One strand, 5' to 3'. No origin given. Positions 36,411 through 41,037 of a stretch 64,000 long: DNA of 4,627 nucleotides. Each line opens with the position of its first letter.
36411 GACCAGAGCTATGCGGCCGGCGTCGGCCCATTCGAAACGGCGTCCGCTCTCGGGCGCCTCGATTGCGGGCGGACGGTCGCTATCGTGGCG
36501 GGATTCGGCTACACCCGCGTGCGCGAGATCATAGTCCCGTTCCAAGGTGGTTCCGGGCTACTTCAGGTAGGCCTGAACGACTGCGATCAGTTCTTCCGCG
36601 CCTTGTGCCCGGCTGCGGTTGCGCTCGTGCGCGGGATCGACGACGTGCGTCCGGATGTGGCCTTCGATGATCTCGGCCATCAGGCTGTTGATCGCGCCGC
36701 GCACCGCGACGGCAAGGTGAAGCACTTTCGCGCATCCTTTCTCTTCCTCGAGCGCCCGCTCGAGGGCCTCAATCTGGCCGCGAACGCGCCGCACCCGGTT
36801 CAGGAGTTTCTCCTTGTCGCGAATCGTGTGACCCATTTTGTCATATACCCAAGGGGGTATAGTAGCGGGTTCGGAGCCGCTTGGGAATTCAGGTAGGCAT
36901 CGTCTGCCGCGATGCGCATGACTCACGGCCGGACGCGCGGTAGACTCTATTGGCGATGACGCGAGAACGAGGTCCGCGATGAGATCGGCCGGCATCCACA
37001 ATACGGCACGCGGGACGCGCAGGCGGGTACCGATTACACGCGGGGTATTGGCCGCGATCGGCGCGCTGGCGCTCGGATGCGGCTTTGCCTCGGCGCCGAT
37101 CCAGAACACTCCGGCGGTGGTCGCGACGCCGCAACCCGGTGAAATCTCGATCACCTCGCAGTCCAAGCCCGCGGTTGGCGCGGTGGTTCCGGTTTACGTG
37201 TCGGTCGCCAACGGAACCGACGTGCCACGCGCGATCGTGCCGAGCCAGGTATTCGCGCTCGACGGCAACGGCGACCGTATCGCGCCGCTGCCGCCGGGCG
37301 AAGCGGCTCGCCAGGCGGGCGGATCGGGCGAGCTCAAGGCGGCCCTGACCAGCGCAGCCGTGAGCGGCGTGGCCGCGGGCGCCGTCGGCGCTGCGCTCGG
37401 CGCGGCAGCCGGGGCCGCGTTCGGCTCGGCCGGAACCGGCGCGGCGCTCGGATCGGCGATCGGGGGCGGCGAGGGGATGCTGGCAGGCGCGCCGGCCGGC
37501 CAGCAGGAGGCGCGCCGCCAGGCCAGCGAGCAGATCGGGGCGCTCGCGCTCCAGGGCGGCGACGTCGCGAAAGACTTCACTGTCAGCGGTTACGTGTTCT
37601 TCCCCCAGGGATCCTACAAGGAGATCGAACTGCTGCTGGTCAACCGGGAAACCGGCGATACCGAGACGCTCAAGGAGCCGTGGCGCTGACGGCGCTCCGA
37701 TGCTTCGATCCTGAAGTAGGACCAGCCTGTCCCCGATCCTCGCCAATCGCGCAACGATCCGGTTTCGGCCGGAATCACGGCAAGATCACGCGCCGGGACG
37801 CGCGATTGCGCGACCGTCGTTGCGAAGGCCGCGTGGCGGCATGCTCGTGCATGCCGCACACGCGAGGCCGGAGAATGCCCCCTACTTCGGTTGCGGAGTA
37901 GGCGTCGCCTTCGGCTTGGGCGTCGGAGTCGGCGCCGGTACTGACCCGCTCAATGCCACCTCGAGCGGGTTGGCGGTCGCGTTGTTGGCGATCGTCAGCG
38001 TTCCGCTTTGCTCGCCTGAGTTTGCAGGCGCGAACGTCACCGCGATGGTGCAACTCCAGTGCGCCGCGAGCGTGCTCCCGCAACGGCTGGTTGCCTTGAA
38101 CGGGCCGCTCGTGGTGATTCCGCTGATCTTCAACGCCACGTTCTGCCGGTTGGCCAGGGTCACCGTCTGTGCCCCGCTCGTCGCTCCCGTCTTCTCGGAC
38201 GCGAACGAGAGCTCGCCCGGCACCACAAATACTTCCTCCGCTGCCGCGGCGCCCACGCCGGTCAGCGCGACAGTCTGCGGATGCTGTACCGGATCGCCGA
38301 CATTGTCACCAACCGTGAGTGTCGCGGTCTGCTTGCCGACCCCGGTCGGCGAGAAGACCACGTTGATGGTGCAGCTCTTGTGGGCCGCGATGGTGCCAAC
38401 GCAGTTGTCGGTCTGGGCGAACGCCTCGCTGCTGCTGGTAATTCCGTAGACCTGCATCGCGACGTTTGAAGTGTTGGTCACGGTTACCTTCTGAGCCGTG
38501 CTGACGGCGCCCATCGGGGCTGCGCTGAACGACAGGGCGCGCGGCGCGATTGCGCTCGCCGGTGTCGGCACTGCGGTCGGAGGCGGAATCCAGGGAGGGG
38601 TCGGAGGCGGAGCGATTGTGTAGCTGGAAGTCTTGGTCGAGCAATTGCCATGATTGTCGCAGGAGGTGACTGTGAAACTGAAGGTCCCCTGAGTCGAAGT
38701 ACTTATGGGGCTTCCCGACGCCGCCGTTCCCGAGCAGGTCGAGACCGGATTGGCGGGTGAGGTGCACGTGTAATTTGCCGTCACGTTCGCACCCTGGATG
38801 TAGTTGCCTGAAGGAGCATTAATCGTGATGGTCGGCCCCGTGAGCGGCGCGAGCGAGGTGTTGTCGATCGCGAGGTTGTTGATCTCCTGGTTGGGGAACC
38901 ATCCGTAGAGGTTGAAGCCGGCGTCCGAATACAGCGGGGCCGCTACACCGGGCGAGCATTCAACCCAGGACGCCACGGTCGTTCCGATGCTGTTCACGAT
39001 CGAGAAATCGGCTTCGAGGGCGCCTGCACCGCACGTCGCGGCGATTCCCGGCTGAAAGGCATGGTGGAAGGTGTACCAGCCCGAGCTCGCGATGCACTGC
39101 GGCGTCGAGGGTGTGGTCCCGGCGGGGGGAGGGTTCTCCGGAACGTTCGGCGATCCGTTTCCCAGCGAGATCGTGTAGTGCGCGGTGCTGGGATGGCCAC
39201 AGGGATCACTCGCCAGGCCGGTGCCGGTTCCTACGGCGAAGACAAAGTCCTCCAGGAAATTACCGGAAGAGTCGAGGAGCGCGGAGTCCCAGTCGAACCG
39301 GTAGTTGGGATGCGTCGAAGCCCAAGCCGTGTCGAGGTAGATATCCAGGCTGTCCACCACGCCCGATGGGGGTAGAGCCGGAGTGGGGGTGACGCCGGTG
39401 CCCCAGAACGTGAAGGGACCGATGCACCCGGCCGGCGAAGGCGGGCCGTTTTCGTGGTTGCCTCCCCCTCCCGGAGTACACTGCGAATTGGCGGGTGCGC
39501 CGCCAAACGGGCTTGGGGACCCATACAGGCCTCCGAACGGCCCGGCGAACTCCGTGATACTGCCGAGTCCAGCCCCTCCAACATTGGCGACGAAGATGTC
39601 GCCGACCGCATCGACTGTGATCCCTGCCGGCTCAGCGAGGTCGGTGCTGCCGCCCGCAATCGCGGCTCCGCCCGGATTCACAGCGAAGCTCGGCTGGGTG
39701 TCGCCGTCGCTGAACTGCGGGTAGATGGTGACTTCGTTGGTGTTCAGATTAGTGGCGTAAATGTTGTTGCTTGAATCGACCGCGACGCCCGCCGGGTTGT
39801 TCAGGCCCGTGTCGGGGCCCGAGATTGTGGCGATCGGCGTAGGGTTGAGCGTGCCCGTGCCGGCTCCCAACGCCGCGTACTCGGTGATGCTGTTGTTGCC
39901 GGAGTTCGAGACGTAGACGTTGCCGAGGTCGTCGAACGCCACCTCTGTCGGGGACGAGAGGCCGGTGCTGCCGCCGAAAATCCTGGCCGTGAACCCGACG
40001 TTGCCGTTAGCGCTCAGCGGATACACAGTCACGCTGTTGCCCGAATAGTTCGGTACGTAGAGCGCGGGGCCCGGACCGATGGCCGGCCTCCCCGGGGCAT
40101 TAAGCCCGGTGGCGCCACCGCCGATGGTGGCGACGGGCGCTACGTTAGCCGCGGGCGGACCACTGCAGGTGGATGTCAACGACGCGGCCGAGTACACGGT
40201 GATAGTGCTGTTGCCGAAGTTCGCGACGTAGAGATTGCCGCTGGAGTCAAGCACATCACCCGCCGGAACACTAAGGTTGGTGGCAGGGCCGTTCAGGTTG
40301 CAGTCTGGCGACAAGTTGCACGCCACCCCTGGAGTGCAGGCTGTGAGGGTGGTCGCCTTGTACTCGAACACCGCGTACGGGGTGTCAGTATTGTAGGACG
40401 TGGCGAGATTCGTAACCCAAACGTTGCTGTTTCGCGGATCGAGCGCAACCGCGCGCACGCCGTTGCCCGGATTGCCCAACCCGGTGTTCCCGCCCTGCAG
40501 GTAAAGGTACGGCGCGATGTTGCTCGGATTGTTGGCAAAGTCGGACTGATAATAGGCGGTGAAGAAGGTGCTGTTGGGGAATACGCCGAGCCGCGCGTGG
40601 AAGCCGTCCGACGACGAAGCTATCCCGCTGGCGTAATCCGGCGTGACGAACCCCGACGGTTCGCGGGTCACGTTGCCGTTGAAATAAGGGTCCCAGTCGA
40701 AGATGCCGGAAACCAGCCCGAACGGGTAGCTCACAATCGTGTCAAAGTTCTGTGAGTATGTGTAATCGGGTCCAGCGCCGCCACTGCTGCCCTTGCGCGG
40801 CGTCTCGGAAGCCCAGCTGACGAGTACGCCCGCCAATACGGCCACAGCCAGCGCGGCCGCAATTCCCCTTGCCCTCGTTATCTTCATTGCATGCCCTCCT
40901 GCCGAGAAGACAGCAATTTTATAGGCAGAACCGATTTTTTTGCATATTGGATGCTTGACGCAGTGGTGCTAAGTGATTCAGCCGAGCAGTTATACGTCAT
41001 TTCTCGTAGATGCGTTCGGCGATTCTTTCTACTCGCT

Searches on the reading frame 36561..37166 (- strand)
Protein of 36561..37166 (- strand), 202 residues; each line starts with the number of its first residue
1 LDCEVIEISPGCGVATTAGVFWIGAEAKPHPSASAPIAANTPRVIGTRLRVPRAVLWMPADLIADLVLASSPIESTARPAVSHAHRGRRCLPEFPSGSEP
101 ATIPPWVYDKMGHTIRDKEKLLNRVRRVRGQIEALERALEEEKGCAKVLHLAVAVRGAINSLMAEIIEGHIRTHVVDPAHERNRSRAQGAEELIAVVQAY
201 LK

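Call 43: search_protein_families(library=pfam, max_evalue=0.001, proteins=[window:36561-37166:-])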
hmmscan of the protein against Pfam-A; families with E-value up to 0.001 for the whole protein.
window:36561-37166:- (202 aa): 1 family
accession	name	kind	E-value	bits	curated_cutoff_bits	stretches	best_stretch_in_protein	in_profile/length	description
PF02583.22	Trns_repr_metal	-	6.7e-22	78.1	22.8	1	117-198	1-77/78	Metal-sensitive transcriptional repressor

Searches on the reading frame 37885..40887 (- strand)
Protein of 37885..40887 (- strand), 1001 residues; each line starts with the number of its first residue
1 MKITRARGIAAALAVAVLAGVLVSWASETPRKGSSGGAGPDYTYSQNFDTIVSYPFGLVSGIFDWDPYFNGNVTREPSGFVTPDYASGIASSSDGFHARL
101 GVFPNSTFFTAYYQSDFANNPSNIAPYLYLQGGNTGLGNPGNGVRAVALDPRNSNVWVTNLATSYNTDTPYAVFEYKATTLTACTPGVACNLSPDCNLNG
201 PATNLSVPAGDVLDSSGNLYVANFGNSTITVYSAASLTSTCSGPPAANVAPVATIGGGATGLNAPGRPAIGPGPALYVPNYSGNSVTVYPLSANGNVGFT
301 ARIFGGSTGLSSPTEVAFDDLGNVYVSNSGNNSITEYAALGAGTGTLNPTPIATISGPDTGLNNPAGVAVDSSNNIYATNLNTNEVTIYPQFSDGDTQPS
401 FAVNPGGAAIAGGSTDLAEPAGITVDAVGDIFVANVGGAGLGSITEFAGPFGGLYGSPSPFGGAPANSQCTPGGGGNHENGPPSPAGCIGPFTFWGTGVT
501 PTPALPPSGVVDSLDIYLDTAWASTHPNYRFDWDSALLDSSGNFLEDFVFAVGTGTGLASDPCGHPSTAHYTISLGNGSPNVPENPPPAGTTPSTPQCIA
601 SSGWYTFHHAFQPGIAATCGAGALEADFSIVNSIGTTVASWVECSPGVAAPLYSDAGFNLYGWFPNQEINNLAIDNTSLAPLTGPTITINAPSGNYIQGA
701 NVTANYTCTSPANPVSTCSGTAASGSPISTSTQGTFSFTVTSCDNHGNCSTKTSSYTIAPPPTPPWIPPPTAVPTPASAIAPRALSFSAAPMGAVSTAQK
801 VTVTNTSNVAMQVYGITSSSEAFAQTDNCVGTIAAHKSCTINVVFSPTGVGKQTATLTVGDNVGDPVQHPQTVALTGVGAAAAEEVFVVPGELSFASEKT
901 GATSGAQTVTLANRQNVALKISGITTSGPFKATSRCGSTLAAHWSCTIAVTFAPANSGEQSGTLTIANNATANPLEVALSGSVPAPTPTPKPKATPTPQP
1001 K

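Call 43: search_protein_families(library=pfam, max_evalue=0.001, proteins=[window:37885-40887:-])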
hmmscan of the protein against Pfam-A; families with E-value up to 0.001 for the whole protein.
window:37885-40887:- (1001 aa): 11 families
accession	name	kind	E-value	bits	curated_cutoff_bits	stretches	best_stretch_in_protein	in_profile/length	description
PF22073.2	Cep192_D4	-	1.5e-16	61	35.5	2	784-879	10-111/112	Cep192 domain 4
PF15780.11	ASH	-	6.8e-15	55.5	27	2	783-862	12-91/98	Abnormal spindle-like microcephaly-assoc'd, ASPM-SPD-2-Hydin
PF01436.27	NHL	-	2e-14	53.2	20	0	362-389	1-28/28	NHL repeat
PF12371.14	TMEM131_like_N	-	8.5e-12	45.6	28.8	1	780-859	3-82/84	Transmembrane protein 131-like N-terminal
PF22544.2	HYDIN_VesB_CFA65-like_Ig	-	1.5e-11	44.9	25.5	2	785-862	10-87/100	HYDIN/CFA65/VesB-like, Ig-like domain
PF24507.1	Ig_CFAP65_4th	-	2.4e-11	44.3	27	2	801-877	2-74/76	CFAP65, fourth Ig-like domain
PF07610.17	DUF1573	-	4e-08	33.6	26.1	1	907-983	21-98/98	Protein of unknown function (DUF1573)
PF08450.18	SGL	-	8.2e-06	26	26.3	0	323-389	147-210/246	SMP-30/Gluconolactonase/LRE-like region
PF22066.2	Cep192_D8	-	9.1e-06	26.3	33.5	0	887-982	7-99/101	Cep192 domain 8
PF06739.17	SBBP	-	2.5e-05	24.5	20.5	0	302-331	4-33/38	Beta-propeller repeat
PF24798.1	Ig-CFAP74_4th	-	6.3e-05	23.5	28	1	784-863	5-83/95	CFAP74 forth Ig-like domain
